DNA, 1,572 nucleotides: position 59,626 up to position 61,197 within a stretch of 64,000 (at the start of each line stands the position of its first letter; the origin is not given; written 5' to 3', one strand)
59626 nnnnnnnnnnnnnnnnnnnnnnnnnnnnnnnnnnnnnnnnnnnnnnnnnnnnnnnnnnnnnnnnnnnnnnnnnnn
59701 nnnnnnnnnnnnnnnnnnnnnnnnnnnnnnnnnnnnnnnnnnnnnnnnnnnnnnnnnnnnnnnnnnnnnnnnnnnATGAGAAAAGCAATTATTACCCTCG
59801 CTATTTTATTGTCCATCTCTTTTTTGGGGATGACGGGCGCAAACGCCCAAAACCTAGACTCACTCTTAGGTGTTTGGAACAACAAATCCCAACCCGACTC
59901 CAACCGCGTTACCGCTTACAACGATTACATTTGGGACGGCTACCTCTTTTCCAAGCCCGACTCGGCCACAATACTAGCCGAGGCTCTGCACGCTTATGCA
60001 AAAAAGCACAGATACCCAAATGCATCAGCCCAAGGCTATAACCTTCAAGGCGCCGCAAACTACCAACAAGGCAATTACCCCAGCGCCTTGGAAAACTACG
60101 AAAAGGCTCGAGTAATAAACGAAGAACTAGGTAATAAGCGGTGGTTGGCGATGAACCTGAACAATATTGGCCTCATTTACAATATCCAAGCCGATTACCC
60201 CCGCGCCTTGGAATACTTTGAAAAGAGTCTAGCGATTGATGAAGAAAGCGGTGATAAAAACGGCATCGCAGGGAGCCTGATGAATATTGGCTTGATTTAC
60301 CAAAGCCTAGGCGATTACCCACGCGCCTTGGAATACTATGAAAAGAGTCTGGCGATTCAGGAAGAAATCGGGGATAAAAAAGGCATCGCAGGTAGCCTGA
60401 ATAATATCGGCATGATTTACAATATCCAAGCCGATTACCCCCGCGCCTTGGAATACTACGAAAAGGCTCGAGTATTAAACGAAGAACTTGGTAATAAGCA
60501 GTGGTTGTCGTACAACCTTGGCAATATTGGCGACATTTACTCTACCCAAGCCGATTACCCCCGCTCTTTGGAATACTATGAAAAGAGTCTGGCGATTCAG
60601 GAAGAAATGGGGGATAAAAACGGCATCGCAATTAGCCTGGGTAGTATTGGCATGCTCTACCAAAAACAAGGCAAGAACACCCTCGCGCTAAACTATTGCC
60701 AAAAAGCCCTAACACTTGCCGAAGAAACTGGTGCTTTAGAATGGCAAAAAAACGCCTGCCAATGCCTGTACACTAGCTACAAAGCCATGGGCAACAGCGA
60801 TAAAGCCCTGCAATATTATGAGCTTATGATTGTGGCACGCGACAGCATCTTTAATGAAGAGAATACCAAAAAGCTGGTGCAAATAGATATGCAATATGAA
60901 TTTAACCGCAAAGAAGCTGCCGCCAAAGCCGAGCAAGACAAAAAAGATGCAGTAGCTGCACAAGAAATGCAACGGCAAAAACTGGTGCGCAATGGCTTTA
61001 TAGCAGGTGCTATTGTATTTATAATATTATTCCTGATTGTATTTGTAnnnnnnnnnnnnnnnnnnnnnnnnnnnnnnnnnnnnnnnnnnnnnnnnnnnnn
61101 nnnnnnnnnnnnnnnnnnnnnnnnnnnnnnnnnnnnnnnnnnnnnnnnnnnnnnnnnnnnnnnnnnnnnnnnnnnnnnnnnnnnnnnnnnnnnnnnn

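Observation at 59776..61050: Unit 7 sensor module is compositionally foreign (visibly GC-richer, different codon choice and TPR consensus) but grafted onto a locally identical PP2C module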

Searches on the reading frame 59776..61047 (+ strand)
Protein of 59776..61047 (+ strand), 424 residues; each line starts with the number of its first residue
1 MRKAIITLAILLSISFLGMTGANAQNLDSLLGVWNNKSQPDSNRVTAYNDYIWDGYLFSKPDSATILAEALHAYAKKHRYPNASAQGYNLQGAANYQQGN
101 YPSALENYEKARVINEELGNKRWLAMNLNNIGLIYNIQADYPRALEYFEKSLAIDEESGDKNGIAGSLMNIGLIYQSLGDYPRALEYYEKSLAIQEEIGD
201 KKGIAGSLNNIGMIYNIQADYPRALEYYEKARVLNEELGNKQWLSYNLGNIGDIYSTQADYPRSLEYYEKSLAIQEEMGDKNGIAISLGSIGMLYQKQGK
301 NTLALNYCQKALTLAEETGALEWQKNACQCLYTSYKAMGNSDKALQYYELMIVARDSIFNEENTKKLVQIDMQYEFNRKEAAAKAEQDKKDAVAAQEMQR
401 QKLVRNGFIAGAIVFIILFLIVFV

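Call 12: find_homologous_proteins(query=window:59776-61047:+, max_evalue=1e-10)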
Query window:59776-61047:+ (424 aa): 2182 proteins with E <= 1e-10 among 8000 candidates; the best 120 are listed.
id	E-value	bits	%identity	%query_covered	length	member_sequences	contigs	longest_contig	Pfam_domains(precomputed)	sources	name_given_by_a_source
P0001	3.5e-198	677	61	100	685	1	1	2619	PF10602.16,PF14853.13,PF13176.13,PF24885.2,PF13428.13,PF13374.13,PF14559.13,PF10516.16,PF13371.13,PF17874.8,PF00515.35,PF13424.13,PF28559.1,PF21033.5,PF14938.13,PF13432.13,PF00211.26,PF13181.13,PF07719.24,PF13174.13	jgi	jgi:adenylate cyclase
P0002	3.2e-173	595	55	97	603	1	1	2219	PF00515.35,PF13424.13,PF13176.13,PF24885.2,PF13432.13,PF00211.26,PF13181.13,PF07719.24,PF13174.13,PF13374.13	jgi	jgi:class 3 adenylate cyclase/Tfp pilus assembly protein PilF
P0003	2.7e-172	592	58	100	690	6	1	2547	PF13431.13,PF13176.13,PF24885.2,PF13428.13,PF08238.19,PF13374.13,PF13371.13,PF17874.8,PF00515.35,PF13424.13,PF14938.13,PF13432.13,PF00211.26,PF13181.13,PF07719.24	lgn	-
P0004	8.1e-172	590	39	77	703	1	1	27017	PF10602.16,PF13431.13,PF13176.13,PF22872.2,PF24885.2,PF13428.13,PF08238.19,PF13374.13,PF17874.8,PF00515.35,PF04212.25,PF13424.13,PF28559.1,PF13432.13,PF13181.13,PF07719.24,PF13174.13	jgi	-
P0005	9.5e-165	567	49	96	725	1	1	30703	PF10602.16,PF13414.13,PF04781.18,PF13176.13,PF24885.2,PF13428.13,PF13374.13,PF14559.13,PF10516.16,PF13371.13,PF17874.8,PF00515.35,PF13424.13,PF28559.1,PF14938.13,PF13432.13,PF00211.26,PF22883.2,PF13181.13,PF07719.24,PF13174.13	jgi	jgi:class 3 adenylate cyclase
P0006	1.3e-162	560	55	98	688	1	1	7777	PF10602.16,PF23938.2,PF10952.16,PF13176.13,PF24885.2,PF13428.13,PF08238.19,PF13374.13,PF10516.16,PF17874.8,PF00515.35,PF04212.25,PF13424.13,PF28559.1,PF14938.13,PF13432.13,PF00211.26,PF13181.13,PF07719.24,PF13174.13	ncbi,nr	ncbi:MAG: tetratricopeptide repeat protein [Cryomorphaceae bacterium]|nr:tetratricopeptide repeat pr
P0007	1.8e-161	556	48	97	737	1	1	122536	PF13431.13,PF04781.18,PF13176.13,PF24885.2,PF13428.13,PF08238.19,PF13374.13,PF10516.16,PF13371.13,PF17874.8,PF00515.35,PF04212.25,PF13424.13,PF14938.13,PF13432.13,PF00211.26,PF13181.13,PF07719.24,PF13174.13,PF10373.16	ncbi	-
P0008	8.6e-161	554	39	99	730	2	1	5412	PF10602.16,PF13414.13,PF13176.13,PF24885.2,PF13428.13,PF13374.13,PF13371.13,PF17874.8,PF00515.35,PF13424.13,PF28559.1,PF21033.5,PF14938.13,PF13432.13,PF00211.26,PF13181.13,PF07719.24,PF13174.13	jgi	jgi:adenylate cyclase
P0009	5.8e-159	548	62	98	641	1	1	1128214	PF13414.13,PF13176.13,PF24885.2,PF13428.13,PF08238.19,PF13374.13,PF10516.16,PF13371.13,PF17874.8,PF00515.35,PF13424.13,PF14938.13,PF13432.13,PF00211.26,PF13181.13,PF07719.24,PF13174.13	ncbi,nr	ncbi:MAG: tetratricopeptide repeat protein [Flavobacteriales bacterium]|nr:tetratricopeptide repeat 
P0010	1.7e-158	546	61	98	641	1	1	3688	PF13414.13,PF10579.15,PF13176.13,PF24885.2,PF13428.13,PF13374.13,PF10516.16,PF13371.13,PF17874.8,PF00515.35,PF13424.13,PF14938.13,PF13432.13,PF00211.26,PF13181.13,PF07719.24,PF13174.13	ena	-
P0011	3.2e-158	545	55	99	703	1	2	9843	PF10602.16,PF13176.13,PF24885.2,PF13428.13,PF13374.13,PF10516.16,PF13371.13,PF17874.8,PF00515.35,PF13424.13,PF14938.13,PF13432.13,PF00211.26,PF13181.13,PF07719.24,PF13174.13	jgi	jgi:adenylate cyclase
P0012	1.1e-157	544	50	100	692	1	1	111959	PF22890.2,PF13176.13,PF24885.2,PF13428.13,PF13374.13,PF17874.8,PF00515.35,PF13424.13,PF14938.13,PF00211.26,PF13181.13,PF07719.24,PF13174.13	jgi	jgi:adenylate cyclase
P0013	4.3e-157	542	62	96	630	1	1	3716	PF13414.13,PF13176.13,PF24885.2,PF13428.13,PF13374.13,PF10516.16,PF13371.13,PF17874.8,PF00515.35,PF13424.13,PF14938.13,PF13432.13,PF00211.26,PF13181.13,PF07719.24,PF13174.13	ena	-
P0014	1.1e-155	537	52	98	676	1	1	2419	PF13431.13,PF13414.13,PF10952.16,PF13176.13,PF24885.2,PF13428.13,PF13374.13,PF10516.16,PF17874.8,PF00515.35,PF04212.25,PF13424.13,PF14938.13,PF13432.13,PF00211.26,PF13181.13,PF07719.24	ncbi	-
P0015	9.6e-155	534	61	98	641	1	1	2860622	PF13414.13,PF13176.13,PF24885.2,PF13428.13,PF13374.13,PF10516.16,PF13371.13,PF17874.8,PF00515.35,PF04212.25,PF13424.13,PF14938.13,PF13432.13,PF00211.26,PF13181.13,PF07719.24,PF13174.13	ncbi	ncbi:MAG: adenylate/guanylate cyclase domain-containing protein [Bacteroidia bacterium]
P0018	1.1e-147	511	45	98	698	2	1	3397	PF13431.13,PF13414.13,PF21325.4,PF13176.13,PF24885.2,PF13428.13,PF13374.13,PF10516.16,PF17874.8,PF00515.35,PF13424.13,PF28559.1,PF14938.13,PF13432.13,PF00211.26,PF13181.13,PF07719.24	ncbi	-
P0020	6.1e-146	505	49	95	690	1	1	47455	PF13431.13,PF13414.13,PF13176.13,PF24885.2,PF13428.13,PF13374.13,PF10516.16,PF13371.13,PF17874.8,PF00515.35,PF13424.13,PF28559.1,PF21033.5,PF14938.13,PF13432.13,PF00211.26,PF13181.13,PF07719.24,PF13174.13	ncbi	-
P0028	1.4e-136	474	57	96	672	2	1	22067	PF17874.8,PF00515.35,PF13424.13,PF13176.13,PF24885.2,PF00211.26,PF13181.13,PF07719.24,PF13374.13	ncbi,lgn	-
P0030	4.4e-135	469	56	100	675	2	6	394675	PF00515.35,PF13424.13,PF13176.13,PF24885.2,PF14938.13,PF00211.26,PF13181.13,PF07719.24,PF13374.13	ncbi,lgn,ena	-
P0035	2.4e-133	463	56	99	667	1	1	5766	PF13176.13,PF24885.2,PF13374.13,PF10516.16,PF17874.8,PF00515.35,PF13424.13,PF14938.13,PF13432.13,PF00211.26,PF13181.13,PF07719.24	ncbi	-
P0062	2.7e-126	440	51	99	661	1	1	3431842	PF10602.16,PF00515.35,PF13424.13,PF13176.13,PF14938.13,PF00211.26,PF13181.13,PF07719.24,PF13174.13,PF13374.13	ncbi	-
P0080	5.2e-121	423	51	100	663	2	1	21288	PF10602.16,PF13414.13,PF13176.13,PF24885.2,PF13428.13,PF13374.13,PF17874.8,PF00515.35,PF13424.13,PF14938.13,PF13432.13,PF00211.26,PF13181.13,PF07719.24,PF13174.13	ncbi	-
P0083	5.3e-120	419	47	95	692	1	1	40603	PF23914.2,PF13414.13,PF13176.13,PF24885.2,PF13428.13,PF13374.13,PF17874.8,PF00515.35,PF13424.13,PF14938.13,PF13432.13,PF00211.26,PF13181.13,PF07719.24,PF13174.13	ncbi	-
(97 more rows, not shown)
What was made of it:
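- The first PP2C-linked hits are at 43-48% (call 12).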

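Call 14: find_related_loci(query=window:59776-61047:+, collection=genome_contigs, flank=10000)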
Query window:59776-61047:+ (424 aa) in genome_contigs; peptide patterns used: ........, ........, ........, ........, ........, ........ (x = any residue, [..] = any of these).
73 stretches matched a pattern; 43 encode a relative of the query (tblastn E <= 1e-3); 43 distinct loci.
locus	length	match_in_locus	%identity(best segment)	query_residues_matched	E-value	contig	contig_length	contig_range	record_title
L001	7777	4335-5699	55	10-423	5e-159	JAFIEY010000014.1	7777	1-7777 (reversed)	MAG: Cryomorphaceae bacterium isolate coassembly_bin.80 k141_77964, whole genome shotgun sequence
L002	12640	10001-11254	50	1-423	2e-135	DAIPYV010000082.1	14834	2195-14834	MAG TPA_asm: Saprospiraceae bacterium isolate CTOTU7370 NODE_5046_length_14834_cov_5.771162, whole genome shotgun sequen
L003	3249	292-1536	41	8-424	5e-97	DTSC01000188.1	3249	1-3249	MAG TPA_asm: Flavobacteriales bacterium isolate UWMA-0041 NODE_31184_length_3249_cov_0.278413, whole genome shotgun sequ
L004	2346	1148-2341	44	4-363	1e-96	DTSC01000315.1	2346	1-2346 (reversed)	MAG TPA_asm: Flavobacteriales bacterium isolate UWMA-0041 NODE_55041_length_2346_cov_0.301291, whole genome shotgun sequ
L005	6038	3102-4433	39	23-419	2e-87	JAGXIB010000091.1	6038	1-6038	MAG: Flavobacteriales bacterium isolate LH_M76 k141_630535, whole genome shotgun sequence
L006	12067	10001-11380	37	1-421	9e-82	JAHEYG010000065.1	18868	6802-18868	MAG: Sphingobacteriaceae bacterium isolate nzgw122 NODE_3058_length_18869_cov_5.195328, whole genome shotgun sequence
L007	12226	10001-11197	40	28-418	1e-81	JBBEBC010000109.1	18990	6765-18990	MAG: Bacteroidia bacterium isolate LejiaF_38_19 Lejia_F_4178_length_18990_cov_11, whole genome shotgun sequence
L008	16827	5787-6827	45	77-424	3e-81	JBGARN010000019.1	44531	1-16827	MAG: Bacteroidia bacterium isolate MAG_MBR_H10.98 MBRH10-98_opera_contig_3106, whole genome shotgun sequence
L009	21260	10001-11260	38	9-423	4e-80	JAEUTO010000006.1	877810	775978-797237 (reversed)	MAG: Bacteroidia bacterium isolate new MAG-331 k141_3600165, whole genome shotgun sequence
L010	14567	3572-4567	43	92-423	6e-80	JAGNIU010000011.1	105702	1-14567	MAG: Bacteroidia bacterium isolate Go_SlAct_bin_27 Go_SlAct_456_length_105702_cov_12.565456, whole genome shotgun sequen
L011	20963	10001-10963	45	97-417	1e-79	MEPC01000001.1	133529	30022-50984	MAG: Bacteroidetes bacterium RIFCSPLOWO2_12_FULL_37_12 rifcsplowo2_12_scaffold_119, whole genome shotgun sequence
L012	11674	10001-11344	39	6-404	4e-79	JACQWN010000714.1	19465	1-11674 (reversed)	MAG: Bacteroidia bacterium isolate NC_groundwater_1490_Pr4_B-0.1um_35_3 SR1-18-B1_scaffold_652198, whole genome shotgun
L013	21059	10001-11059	44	69-403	7e-78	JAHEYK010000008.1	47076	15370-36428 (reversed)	MAG: Bacteroidetes bacterium isolate nzgw126 NODE_796_length_47077_cov_8.839637, whole genome shotgun sequence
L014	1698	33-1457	43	80-423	6e-80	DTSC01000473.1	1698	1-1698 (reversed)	MAG TPA_asm: Flavobacteriales bacterium isolate UWMA-0041 NODE_96475_length_1698_cov_0.153846, whole genome shotgun sequ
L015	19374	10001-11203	42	79-419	1e-74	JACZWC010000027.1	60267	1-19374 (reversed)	MAG: Bacteroidetes bacterium isolate B1T1B10 B1T1B10_NODE182, whole genome shotgun sequence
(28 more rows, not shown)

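Call 17: find_encoding_contigs(protein=P0009, flank=10000, max_places=2)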
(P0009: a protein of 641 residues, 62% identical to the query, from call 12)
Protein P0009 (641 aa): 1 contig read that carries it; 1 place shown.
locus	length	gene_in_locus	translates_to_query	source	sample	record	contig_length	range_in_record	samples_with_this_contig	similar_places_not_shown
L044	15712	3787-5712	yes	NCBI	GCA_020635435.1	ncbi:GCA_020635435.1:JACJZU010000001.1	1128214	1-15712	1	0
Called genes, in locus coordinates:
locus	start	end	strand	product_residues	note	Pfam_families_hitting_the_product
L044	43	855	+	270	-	PF02517:Rce1-like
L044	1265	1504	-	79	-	-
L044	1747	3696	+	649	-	PF24885:TPR_NPHP3, PF13424:TPR_12, PF17874:TPR_MalT, PF13424:TPR_12, PF00515:TPR_1 (weak), PF13424:TPR_12, PF13424:TPR_12, PF00211:Guanylate_cyc, +9 more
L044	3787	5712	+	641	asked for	PF13424:TPR_12, PF13432:TPR_16 (weak), PF00515:TPR_1, PF07719:TPR_2 (weak), PF13374:TPR_10, PF13424:TPR_12, PF13424:TPR_12, PF00211:Guanylate_cyc, +11 more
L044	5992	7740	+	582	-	PF21033:RMD1-3 (faint), PF00515:TPR_1 (faint), PF07719:TPR_2 (faint), PF12895:ANAPC3 (faint), PF13181:TPR_8 (faint), PF14559:TPR_19 (weak), PF12833:HTH_18, PF00165:HTH_AraC (weak), +4 more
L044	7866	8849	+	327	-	PF08240:ADH_N, PF00107:ADH_zinc_N, PF13602:ADH_zinc_N_2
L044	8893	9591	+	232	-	PF14329:DUF4386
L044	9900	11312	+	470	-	PF17164:DUF5122, PF18962:Por_Secre_tail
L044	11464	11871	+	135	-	-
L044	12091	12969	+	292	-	PF00561:Abhydrolase_1, PF12697:Abhydrolase_6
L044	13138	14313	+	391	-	PF03150:CCP_MauG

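Call 18: find_encoding_contigs(protein=P0001, flank=10000, max_places=2)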
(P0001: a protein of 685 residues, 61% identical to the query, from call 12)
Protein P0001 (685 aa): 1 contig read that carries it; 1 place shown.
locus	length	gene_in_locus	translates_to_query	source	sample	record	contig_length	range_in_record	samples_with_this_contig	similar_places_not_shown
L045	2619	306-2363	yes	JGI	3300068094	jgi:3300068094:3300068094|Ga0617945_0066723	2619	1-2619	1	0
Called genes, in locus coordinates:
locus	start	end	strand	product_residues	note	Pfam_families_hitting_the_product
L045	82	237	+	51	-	-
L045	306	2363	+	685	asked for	PF14938:SNAP (weak), PF17874:TPR_MalT (weak), PF13424:TPR_12, PF13424:TPR_12, PF00515:TPR_1, PF13424:TPR_12, PF13424:TPR_12, PF00211:Guanylate_cyc, +20 more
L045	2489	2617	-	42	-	?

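Call 19: find_encoding_contigs(protein=P0015, flank=10000, max_places=2)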
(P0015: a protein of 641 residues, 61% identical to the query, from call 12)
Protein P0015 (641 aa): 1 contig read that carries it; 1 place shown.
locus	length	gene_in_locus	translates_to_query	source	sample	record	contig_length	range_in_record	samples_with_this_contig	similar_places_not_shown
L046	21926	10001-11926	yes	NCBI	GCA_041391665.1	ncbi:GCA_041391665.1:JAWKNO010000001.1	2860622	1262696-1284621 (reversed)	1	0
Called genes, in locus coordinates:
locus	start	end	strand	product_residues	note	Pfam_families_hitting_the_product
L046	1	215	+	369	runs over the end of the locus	-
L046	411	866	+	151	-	-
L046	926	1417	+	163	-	-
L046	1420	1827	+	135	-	PF13359:DDE_Tnp_4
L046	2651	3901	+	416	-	PF20308:TPR-S (faint), PF13174:TPR_6 (faint), PF13424:TPR_12 (faint), PF13428:TPR_14 (faint), PF00515:TPR_1 (faint), PF07719:TPR_2 (faint), PF13181:TPR_8 (faint), PF20225:DUF6584 (weak), +5 more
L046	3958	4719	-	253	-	PF13340:DUF4096, PF01609:DDE_Tnp_1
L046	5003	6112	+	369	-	-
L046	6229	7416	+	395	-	PF13091:PLDc_2, PF26395:E2-CBASS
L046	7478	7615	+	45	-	-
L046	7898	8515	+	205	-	-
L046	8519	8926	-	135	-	PF13359:DDE_Tnp_4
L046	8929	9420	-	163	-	-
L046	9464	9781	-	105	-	-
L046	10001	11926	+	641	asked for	PF17874:TPR_MalT (weak), PF24885:TPR_NPHP3 (weak), PF00515:TPR_1 (weak), PF13424:TPR_12, PF00515:TPR_1, PF13374:TPR_10, PF13424:TPR_12, PF00211:Guanylate_cyc, +12 more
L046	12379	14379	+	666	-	PF00931:NB-ARC, PF01637:ATPase_2 (weak), PF13191:AAA_16 (weak), PF20720:nSTAND3 (faint), PF00515:TPR_1 (faint), PF07719:TPR_2 (faint), PF13424:TPR_12, PF24885:TPR_NPHP3 (weak), +3 more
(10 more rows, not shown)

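Call 37: list_cluster_members(proteins=[P0028, P0030, P0007, P0014, P0018, P0020, P0035, P0062, P0080, P0083])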
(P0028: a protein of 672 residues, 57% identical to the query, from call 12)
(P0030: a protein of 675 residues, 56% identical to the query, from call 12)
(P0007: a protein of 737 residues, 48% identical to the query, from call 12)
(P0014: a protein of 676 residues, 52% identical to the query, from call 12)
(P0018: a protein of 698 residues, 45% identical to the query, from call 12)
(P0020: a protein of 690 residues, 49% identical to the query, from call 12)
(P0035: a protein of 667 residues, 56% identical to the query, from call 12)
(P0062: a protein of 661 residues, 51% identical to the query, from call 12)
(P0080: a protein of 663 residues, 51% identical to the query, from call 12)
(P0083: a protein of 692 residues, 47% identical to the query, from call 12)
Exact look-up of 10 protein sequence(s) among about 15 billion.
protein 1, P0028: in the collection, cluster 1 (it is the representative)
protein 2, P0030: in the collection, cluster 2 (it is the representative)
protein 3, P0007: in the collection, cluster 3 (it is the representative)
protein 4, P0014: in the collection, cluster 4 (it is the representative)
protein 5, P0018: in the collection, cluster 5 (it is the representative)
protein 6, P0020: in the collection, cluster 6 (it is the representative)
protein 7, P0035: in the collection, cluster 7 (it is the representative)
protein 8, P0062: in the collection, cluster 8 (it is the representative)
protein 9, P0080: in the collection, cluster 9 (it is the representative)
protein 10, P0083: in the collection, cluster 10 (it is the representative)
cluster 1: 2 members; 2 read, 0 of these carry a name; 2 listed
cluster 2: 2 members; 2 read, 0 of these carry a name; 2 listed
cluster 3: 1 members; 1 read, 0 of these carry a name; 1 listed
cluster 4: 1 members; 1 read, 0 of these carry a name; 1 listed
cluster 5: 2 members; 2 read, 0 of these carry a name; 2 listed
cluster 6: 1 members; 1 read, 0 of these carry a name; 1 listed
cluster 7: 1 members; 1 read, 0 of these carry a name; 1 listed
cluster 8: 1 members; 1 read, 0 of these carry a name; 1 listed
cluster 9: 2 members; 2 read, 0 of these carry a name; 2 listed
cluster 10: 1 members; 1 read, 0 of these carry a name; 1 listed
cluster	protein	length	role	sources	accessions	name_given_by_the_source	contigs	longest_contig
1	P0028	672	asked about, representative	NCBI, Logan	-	-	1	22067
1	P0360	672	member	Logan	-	-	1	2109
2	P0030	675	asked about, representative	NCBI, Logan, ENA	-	-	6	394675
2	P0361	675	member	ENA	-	-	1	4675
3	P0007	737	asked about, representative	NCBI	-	-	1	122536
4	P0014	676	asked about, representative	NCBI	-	-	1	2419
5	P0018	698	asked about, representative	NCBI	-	-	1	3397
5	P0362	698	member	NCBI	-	-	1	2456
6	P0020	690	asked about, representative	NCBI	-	-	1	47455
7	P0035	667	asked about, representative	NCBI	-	-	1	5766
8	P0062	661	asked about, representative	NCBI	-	-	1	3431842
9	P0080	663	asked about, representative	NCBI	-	-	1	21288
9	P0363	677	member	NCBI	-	-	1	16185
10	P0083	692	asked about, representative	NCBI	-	-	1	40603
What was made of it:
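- Tried and rejected: list_cluster_members on ten unnamed NCBI hits returned no organism names (call 37).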
